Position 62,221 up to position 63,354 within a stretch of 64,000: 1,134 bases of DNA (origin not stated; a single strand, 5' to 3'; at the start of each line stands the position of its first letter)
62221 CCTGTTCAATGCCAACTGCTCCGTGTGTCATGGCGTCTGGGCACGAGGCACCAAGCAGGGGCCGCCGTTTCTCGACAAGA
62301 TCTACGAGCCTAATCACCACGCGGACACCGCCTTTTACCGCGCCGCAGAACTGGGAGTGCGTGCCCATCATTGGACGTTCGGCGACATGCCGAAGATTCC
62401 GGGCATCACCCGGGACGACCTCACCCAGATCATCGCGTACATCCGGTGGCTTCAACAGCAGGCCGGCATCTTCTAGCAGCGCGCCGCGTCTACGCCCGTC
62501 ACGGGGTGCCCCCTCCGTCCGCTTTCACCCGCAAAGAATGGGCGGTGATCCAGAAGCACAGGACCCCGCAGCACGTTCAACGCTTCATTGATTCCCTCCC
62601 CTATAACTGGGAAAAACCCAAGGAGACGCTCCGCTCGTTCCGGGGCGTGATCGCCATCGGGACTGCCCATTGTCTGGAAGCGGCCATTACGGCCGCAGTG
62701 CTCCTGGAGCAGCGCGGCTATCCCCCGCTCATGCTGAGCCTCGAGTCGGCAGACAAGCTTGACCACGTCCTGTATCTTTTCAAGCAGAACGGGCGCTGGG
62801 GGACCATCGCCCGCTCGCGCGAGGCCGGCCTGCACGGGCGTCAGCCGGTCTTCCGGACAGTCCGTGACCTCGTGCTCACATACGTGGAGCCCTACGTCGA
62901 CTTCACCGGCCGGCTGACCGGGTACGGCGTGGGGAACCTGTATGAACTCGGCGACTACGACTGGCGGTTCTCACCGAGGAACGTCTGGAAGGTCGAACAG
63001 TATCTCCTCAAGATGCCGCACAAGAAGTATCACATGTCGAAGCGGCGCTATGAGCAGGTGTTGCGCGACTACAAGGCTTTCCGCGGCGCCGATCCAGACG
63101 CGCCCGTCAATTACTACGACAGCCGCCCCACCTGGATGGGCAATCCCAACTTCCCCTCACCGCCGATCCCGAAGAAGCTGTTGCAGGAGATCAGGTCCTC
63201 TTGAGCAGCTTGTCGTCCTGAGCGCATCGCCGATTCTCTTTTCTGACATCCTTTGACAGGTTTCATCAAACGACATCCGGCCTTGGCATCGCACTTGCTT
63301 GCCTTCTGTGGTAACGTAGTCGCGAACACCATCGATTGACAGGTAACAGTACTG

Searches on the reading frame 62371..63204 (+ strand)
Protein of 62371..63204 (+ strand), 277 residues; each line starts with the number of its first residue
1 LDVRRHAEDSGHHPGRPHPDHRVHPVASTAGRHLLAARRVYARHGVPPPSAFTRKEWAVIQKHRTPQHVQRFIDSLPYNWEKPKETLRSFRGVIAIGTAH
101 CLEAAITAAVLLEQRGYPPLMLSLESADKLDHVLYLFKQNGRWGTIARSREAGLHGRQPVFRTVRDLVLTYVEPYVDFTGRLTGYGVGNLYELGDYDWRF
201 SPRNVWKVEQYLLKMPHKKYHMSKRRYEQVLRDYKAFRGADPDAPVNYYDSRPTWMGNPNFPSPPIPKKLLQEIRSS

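Call 58: search_protein_families(library=pfam, proteins=[window:62371-63204:+], max_evalue=0.00001)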
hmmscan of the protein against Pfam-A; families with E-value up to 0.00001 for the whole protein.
window:62371-63204:+ (277 aa): 1 family
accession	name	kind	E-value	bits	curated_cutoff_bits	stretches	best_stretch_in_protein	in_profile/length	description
PF14822.12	Vasohibin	-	2.8e-06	27.2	24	0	100-190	111-205/245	Vasohibin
